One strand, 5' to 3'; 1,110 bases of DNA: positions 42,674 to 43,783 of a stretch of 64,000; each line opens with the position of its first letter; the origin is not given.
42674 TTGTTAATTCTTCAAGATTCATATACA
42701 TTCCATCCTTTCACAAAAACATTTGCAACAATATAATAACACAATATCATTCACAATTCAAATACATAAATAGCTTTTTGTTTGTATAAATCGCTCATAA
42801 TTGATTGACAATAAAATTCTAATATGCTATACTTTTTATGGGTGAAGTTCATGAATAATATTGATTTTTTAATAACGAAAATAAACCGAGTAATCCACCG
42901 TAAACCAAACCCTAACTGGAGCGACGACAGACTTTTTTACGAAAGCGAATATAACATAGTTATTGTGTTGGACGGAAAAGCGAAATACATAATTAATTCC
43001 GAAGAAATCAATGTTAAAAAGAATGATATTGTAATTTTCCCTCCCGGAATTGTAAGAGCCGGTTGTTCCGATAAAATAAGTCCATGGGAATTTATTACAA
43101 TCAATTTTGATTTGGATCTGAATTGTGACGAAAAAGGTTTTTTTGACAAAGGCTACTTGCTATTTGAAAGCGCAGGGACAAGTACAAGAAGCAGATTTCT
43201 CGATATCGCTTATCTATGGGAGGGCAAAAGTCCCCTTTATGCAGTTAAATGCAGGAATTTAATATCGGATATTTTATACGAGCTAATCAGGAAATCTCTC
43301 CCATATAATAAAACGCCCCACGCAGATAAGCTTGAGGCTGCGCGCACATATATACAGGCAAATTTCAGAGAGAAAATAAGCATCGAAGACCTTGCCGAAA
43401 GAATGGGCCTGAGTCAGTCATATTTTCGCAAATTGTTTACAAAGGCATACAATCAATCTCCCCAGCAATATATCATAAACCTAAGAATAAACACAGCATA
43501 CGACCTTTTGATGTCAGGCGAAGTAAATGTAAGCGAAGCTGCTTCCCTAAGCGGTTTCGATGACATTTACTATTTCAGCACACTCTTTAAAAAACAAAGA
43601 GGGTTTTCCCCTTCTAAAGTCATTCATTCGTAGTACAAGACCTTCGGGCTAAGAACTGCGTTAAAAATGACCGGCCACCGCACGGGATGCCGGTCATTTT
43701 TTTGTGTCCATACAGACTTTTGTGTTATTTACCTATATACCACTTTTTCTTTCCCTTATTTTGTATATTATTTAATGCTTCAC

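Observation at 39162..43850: A ~4.4-kb cassette inserted into the 3' end of cotJC next to tRNA-Thr, bracketed by diverged copies of the cotJC terminus, with no recombinase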

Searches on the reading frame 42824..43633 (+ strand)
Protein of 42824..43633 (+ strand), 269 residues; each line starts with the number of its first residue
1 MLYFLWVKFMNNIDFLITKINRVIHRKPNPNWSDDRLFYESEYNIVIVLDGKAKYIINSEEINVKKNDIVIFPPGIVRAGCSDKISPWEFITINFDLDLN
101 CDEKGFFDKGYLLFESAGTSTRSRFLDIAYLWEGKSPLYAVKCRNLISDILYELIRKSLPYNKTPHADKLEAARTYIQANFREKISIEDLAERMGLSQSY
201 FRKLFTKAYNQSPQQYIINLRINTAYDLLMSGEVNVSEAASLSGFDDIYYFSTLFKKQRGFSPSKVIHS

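Call 8: search_protein_families(library=pfam, proteins=[window:42824-43633:+])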
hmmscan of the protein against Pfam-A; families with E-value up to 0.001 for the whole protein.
window:42824-43633:+ (269 aa): 5 families
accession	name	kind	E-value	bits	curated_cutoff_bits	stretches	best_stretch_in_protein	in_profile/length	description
PF00165.29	HTH_AraC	-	2.1e-18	66.4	26.6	2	177-217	1-41/42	Bacterial regulatory helix-turn-helix proteins, AraC family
PF12833.13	HTH_18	-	1.6e-17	64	33.6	1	190-266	1-77/80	Helix-turn-helix domain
PF02311.25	AraC_binding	-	3.3e-06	27.3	21.1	1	41-98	22-79/135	AraC-like ligand binding domain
PF07883.17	Cupin_2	-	7.2e-05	22.9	27.2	1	42-77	19-53/70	Cupin domain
PF19776.5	DUF6262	-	0.00067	20.3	29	0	162-203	9-52/110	Family of unknown function (DUF6262)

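Call 20: find_homologous_proteins(query=window:42824-43630:+, max_evalue=1e-30)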
Query window:42824-43630:+ (269 aa): 59 proteins with E <= 1e-30 among 476 candidates.
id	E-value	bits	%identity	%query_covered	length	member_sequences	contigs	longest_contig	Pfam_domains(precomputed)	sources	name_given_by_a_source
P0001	4.3e-171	585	100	97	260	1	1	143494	PF12833.14,PF02311.26,PF00165.30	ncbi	-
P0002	5.0e-137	474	82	96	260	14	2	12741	PF12833.14,PF02311.26,PF00165.30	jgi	-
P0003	1.7e-127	442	77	96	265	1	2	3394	PF12833.14,PF02311.26,PF00165.30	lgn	-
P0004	3.8e-127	441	73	100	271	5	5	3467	PF12833.14,PF00165.30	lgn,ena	-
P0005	1.0e-125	436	75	96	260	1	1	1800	PF12833.14,PF07883.18,PF02311.26,PF00165.30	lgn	-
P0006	2.4e-123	429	73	96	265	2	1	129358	PF12833.14,PF02311.26,PF00165.30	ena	-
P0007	1.1e-122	427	75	96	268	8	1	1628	PF12833.14,PF02311.26,PF00165.30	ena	-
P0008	1.1e-120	420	72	96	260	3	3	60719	PF12833.14,PF00165.30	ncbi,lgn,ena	-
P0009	2.9e-120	419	73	96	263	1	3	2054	PF12833.14,PF02311.26,PF00165.30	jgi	-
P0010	2.8e-118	412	71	96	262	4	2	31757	PF12833.14,PF02311.26,PF00165.30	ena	-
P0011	3.2e-117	409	70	97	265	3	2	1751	PF12833.14,PF02311.26,PF00165.30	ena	-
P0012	8.6e-114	397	69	96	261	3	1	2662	PF12833.14,PF02311.26,PF00165.30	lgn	-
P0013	1.9e-113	396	68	97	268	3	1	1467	PF12833.14,PF02311.26,PF00165.30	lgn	-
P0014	5.5e-113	395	70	97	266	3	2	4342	PF12833.14,PF02311.26,PF00165.30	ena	-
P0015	1.1e-112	394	68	97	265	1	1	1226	PF12833.14,PF02311.26,PF00165.30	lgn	-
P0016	2.0e-111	390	68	96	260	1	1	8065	PF12833.14,PF00165.30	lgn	-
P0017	1.4e-105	370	64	97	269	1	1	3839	PF12833.14,PF02311.26,PF00165.30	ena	-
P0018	2.8e-104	366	63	96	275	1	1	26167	PF12833.14,PF02311.26,PF00165.30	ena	-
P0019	5.7e-96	339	56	96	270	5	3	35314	PF12833.14,PF02311.26,PF00165.30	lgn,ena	-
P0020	8.2e-93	329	58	97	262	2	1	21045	PF12833.14,PF00165.30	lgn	-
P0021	1.6e-90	321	55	96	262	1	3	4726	PF12833.14,PF02311.26,PF00165.30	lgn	-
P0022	1.1e-89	318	55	97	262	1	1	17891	PF12833.14,PF00165.30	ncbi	-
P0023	3.0e-88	314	54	97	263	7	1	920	PF12833.14,PF00165.30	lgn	-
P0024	5.2e-87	310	53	96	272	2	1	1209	PF12833.14,PF02311.26,PF00165.30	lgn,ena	-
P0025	1.1e-86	309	55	96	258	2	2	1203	PF12833.14,PF00165.30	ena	-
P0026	1.7e-85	305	54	96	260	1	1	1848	PF12833.14,PF00165.30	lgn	-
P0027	3.1e-85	304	53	96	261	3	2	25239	PF12833.14,PF00165.30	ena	-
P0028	2.5e-83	297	53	96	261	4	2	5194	PF12833.14,PF02311.26,PF00165.30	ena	-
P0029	4.0e-83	297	51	96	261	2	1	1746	PF12833.14,PF02311.26,PF00165.30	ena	-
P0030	1.6e-82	295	53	97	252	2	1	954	PF12833.14,PF00165.30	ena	-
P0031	2.2e-82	294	52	96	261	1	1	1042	PF12833.14,PF00165.30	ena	-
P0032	4.8e-82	293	50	96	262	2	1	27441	PF12833.14,PF02311.26,PF00165.30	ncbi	-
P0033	5.0e-81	290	51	96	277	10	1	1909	PF12833.14,PF02311.26,PF00165.30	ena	-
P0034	2.3e-80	288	50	96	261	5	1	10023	PF12833.14,PF02311.26,PF00165.30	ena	-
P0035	2.5e-80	288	50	96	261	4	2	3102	PF12833.14,PF02311.26,PF00165.30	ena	-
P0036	5.0e-80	287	50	96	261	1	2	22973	PF12833.14,PF02311.26,PF00165.30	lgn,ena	-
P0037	1.7e-79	285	51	96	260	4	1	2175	PF12833.14,PF02311.26,PF00165.30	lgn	-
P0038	1.7e-79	285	50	96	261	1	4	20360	PF12833.14,PF02311.26,PF00165.30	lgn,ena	-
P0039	3.6e-79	284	50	96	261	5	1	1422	PF12833.14,PF07883.18,PF02311.26,PF00165.30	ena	-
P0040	3.8e-79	284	49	96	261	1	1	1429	PF12833.14,PF02311.26,PF00165.30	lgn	-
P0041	6.5e-79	283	50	96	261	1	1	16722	PF12833.14,PF07883.18,PF02311.26,PF00165.30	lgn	-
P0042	9.2e-79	283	50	95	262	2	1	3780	PF12833.14,PF00165.30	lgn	-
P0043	1.4e-78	282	52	95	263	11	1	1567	PF12833.14,PF02311.26,PF00165.30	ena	-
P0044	8.9e-78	279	49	96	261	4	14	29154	PF12833.14,PF02311.26,PF00165.30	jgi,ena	-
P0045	1.1e-77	279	50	96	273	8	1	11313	PF12833.14,PF02311.26,PF00165.30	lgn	-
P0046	7.2e-77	276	74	63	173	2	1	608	PF12833.14,PF00165.30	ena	-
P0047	1.4e-76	275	49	96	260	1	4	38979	PF12833.14,PF07883.18,PF02311.26,PF00165.30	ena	-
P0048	1.4e-72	262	47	96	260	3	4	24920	PF12833.14,PF02311.26,PF00165.30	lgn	-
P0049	2.6e-72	261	47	96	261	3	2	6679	PF12833.14,PF02311.26,PF00165.30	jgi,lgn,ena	-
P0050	3.0e-72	261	47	96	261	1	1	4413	PF12833.14,PF07883.18,PF02311.26,PF00165.30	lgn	-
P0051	3.0e-71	258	49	96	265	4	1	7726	PF12833.14,PF00165.30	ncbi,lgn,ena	-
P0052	5.4e-71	257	72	61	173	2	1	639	PF12833.14,PF00165.30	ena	-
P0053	5.7e-71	257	47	96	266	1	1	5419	PF12833.14,PF00165.30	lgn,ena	-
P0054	6.8e-69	250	46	94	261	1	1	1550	PF12833.14,PF02311.26,PF00165.30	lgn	-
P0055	2.7e-65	238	44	94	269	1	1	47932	PF12833.14,PF07883.18,PF02311.26,PF00165.30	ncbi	-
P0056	3.0e-62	228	55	75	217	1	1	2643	PF12833.14,PF00165.30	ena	-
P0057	1.6e-57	213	44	94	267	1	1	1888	PF12833.14,PF02311.26,PF00165.30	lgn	-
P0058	6.4e-57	211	44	96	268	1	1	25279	PF12833.14,PF02311.26,PF00165.30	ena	-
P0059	1.4e-40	157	37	94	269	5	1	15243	PF12833.14,PF02311.26,PF00165.30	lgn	-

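Call 21: find_encoding_contigs(protein=P0002, flank=10000, max_places=4)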
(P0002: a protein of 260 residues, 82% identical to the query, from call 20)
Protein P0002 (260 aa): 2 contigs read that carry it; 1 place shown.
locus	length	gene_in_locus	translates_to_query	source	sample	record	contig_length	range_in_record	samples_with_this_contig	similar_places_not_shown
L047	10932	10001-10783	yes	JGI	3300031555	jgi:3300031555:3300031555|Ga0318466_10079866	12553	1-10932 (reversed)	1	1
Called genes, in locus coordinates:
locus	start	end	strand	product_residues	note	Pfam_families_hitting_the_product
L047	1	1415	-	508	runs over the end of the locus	PF07556:DUF1538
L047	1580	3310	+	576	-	PF00664:ABC_membrane, PF00005:ABC_tran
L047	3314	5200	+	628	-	PF02463:SMC_N (faint), PF00664:ABC_membrane, PF00005:ABC_tran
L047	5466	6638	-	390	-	PF00465:Fe-ADH (weak), PF13685:Fe-ADH_2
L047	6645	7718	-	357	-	PF07470:Glyco_hydro_88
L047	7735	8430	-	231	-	-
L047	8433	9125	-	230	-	PF00106:adh_short, PF08659:KR, PF01370:Epimerase (weak), PF13561:adh_short_C2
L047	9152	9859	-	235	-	PF03737:RraA-like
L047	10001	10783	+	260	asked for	PF02311:AraC_binding (weak), PF00165:HTH_AraC, PF12833:HTH_18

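Call 22: find_encoding_contigs(protein=P0006, flank=10000, max_places=3)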
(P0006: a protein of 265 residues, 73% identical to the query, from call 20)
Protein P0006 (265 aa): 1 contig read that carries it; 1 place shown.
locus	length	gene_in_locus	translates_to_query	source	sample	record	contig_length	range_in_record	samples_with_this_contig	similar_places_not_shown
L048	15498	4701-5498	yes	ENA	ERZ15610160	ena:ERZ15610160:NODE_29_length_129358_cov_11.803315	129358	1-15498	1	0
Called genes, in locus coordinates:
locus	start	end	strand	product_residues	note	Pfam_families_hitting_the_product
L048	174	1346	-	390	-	PF00465:Fe-ADH (weak), PF13685:Fe-ADH_2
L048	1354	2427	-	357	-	PF07470:Glyco_hydro_88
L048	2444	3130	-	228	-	-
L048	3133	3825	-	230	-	PF00106:adh_short, PF08659:KR, PF01370:Epimerase (weak), PF13561:adh_short_C2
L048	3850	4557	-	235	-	PF03737:RraA-like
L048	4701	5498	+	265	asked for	PF02311:AraC_binding (weak), PF00165:HTH_AraC, PF12833:HTH_18, PF00165:HTH_AraC (weak)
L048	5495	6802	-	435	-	PF24316:Tli3 (faint), PF13088:BNR_2 (weak)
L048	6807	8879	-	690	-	PF13229:Beta_helix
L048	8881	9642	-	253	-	PF02311:AraC_binding (weak), PF12833:HTH_18, PF00165:HTH_AraC (weak)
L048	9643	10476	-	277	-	-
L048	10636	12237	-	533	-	PF00795:CN_hydrolase, PF03009:GDPD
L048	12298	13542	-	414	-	PF00291:PALP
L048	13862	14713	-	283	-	PF02811:PHP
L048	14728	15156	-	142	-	PF14478:DUF4430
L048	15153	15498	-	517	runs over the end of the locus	PF02463:SMC_N (faint), PF25199:nSTAND_NTPase5 (faint), PF00005:ABC_tran, PF13304:AAA_21 (faint), PF13401:AAA_22 (faint), PF13555:AAA_29 (faint), PF12848:ABC_tran_Xtn, PF00005:ABC_tran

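Call 23: find_encoding_contigs(protein=P0008, flank=10000, max_places=3)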
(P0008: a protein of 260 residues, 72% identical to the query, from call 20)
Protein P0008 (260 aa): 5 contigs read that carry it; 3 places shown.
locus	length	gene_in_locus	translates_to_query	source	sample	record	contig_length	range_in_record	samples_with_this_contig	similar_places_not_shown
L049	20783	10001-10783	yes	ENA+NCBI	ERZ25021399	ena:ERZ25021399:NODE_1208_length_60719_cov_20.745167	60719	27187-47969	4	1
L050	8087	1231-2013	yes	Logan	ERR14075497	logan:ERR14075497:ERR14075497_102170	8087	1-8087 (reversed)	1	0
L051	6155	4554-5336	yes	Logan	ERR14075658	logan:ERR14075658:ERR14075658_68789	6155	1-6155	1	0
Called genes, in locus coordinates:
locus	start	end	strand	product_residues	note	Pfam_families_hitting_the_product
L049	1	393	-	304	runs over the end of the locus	PF02729:OTCace_N, PF00185:OTCace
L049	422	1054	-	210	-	PF00156:Pribosyltran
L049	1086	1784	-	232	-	PF00215:OMPdecase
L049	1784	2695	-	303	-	PF01180:DHO_dh, PF01207:Dus, PF03060:NMO (weak)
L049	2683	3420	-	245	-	PF00175:NAD_binding_1 (weak), PF10418:DHODB_Fe-S_bind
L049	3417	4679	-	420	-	PF07969:Amidohydro_3 (faint), PF01979:Amidohydro_1, PF12890:DHOase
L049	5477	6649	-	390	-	PF00465:Fe-ADH (weak), PF13685:Fe-ADH_2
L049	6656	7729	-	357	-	PF07470:Glyco_hydro_88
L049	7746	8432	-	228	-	-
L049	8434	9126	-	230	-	PF00106:adh_short, PF08659:KR, PF01370:Epimerase (weak), PF13561:adh_short_C2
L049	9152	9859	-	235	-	PF03737:RraA-like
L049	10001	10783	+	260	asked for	PF00165:HTH_AraC (weak), PF12833:HTH_18, PF00165:HTH_AraC (weak)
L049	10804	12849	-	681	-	PF13229:Beta_helix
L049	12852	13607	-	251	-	PF07883:Cupin_2 (weak), PF02311:AraC_binding (weak), PF00165:HTH_AraC (faint), PF12833:HTH_18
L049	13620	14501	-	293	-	-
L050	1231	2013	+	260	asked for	PF00165:HTH_AraC (weak), PF12833:HTH_18, PF00165:HTH_AraC (weak)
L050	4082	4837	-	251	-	PF07883:Cupin_2 (weak), PF02311:AraC_binding (weak), PF00165:HTH_AraC (faint), PF12833:HTH_18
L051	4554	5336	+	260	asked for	PF00165:HTH_AraC (weak), PF12833:HTH_18, PF00165:HTH_AraC (weak)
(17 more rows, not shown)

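Call 42: search_protein_families(library=ncbifam, proteins=[window:42824-43633:+], max_evalue=0.01)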
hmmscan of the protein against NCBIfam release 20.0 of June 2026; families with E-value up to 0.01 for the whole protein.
window:42824-43633:+ (269 aa): 31 families (the best 25 are shown)
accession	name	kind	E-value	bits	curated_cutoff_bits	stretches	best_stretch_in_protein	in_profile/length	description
NF049932.1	TranspRegBtr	equivalog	3.9e-21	75.2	900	1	49-265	37-261/531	bacillibactin transport transcriptional regulator Btr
NF007860.0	PRK10572.1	equivalog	5.6e-19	68.1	208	1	43-265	50-280/292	arabinose operon transcriptional regulator AraC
NF047455.1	TF_Staph_AryK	equivalog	2.5e-16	59.1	850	1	160-265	149-254/759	transcriptional regulator AryK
NF010028.0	PRK13503.1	equivalog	4.7e-16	59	288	1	146-266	149-269/278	HTH-type transcriptional activator RhaS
TIGR04094.1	adjacent_YSIRK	equivalog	8.2e-15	54.6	200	1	169-264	286-380/383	YSIRK-targeted surface antigen transcriptional regulator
NF047788.1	TransRegPocR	equivalog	5.1e-14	52.2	500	1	161-264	182-285/296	transcriptional regulator PocR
NF007693.0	PRK10371.1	equivalog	7.6e-13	48.3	253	1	174-265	204-295/309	transcriptional regulator MelR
TIGR02297.1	HpaA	equivalog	4.2e-12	45.9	274.65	1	147-265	160-283/287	4-hydroxyphenylacetate catabolism regulatory protein HpaA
NF006902.0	PRK09393.1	equivalog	2.7e-11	43.2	425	1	166-265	218-317/327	transcriptional regulator FtrA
NF033869.1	viru_reg_Rsp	equivalog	3.2e-11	42.4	400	1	170-265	149-244/701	AraC family transcriptional regulator Rsp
NF010026.0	PRK13501.1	equivalog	7.3e-11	41.8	363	1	164-265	172-273/290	HTH-type transcriptional activator RhaR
NF052371.1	TransRegGbdRPseu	equivalog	1.3e-10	40.8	480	1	169-264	226-321/365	choline metabolism transcriptional regulator GbdR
NF041686.2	ant_diox_reg_AndR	equivalog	7.9e-10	38.8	350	1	168-267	217-318/321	anthranilate 1,2-dioxygenase regulatory protein AndR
NF010025.2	PRK13500.1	equivalog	2.2e-08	34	525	1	172-267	180-275/282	HTH-type transcriptional activator RhaR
NF007243.0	PRK09685.1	equivalog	2.6e-08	33.6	199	1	164-264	194-296/303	transcriptional regulator FeaR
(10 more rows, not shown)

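Call 57: find_encoding_contigs(protein=P0003, flank=5000, max_places=3)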
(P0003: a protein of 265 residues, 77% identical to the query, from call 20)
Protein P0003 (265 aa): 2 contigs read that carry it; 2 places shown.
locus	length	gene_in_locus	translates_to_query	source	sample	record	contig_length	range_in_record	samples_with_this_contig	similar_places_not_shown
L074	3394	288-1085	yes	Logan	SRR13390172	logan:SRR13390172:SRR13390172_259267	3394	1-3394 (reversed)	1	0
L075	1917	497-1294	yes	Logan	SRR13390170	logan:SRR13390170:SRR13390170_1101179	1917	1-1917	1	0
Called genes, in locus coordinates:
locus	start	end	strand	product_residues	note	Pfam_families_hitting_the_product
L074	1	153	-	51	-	?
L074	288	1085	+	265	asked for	PF02311:AraC_binding (weak), PF00165:HTH_AraC, PF12833:HTH_18, PF00165:HTH_AraC (weak)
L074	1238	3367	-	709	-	PF07470:Glyco_hydro_88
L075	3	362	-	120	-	?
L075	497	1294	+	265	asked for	PF02311:AraC_binding (weak), PF00165:HTH_AraC, PF12833:HTH_18, PF00165:HTH_AraC (weak)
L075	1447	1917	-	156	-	?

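Call 58: find_encoding_contigs(protein=P0004, flank=5000, max_places=5)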
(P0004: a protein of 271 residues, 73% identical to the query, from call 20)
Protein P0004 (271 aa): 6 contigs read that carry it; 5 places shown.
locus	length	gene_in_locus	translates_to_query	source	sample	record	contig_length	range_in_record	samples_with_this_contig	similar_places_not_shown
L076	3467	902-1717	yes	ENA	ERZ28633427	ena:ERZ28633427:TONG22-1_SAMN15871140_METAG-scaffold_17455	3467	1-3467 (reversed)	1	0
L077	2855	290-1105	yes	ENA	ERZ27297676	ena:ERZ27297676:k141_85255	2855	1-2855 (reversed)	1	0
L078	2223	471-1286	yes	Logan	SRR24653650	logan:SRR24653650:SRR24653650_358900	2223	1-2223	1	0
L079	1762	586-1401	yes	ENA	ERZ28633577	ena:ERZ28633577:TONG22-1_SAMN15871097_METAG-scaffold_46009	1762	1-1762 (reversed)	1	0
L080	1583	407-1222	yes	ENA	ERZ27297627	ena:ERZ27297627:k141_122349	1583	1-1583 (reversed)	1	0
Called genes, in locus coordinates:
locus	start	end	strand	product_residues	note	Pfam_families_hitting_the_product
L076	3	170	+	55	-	?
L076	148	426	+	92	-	-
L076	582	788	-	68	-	PF00106:adh_short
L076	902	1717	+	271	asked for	PF00165:HTH_AraC (weak), PF12833:HTH_18, PF00165:HTH_AraC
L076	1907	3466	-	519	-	?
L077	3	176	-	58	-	?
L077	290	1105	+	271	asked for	PF00165:HTH_AraC (weak), PF12833:HTH_18, PF00165:HTH_AraC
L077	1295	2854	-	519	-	?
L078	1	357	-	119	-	?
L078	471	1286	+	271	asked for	PF00165:HTH_AraC (weak), PF12833:HTH_18, PF00165:HTH_AraC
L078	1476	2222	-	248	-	?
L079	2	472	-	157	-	?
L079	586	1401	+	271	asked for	PF00165:HTH_AraC (weak), PF12833:HTH_18, PF00165:HTH_AraC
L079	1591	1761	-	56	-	?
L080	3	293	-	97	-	?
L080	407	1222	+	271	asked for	PF00165:HTH_AraC (weak), PF12833:HTH_18, PF00165:HTH_AraC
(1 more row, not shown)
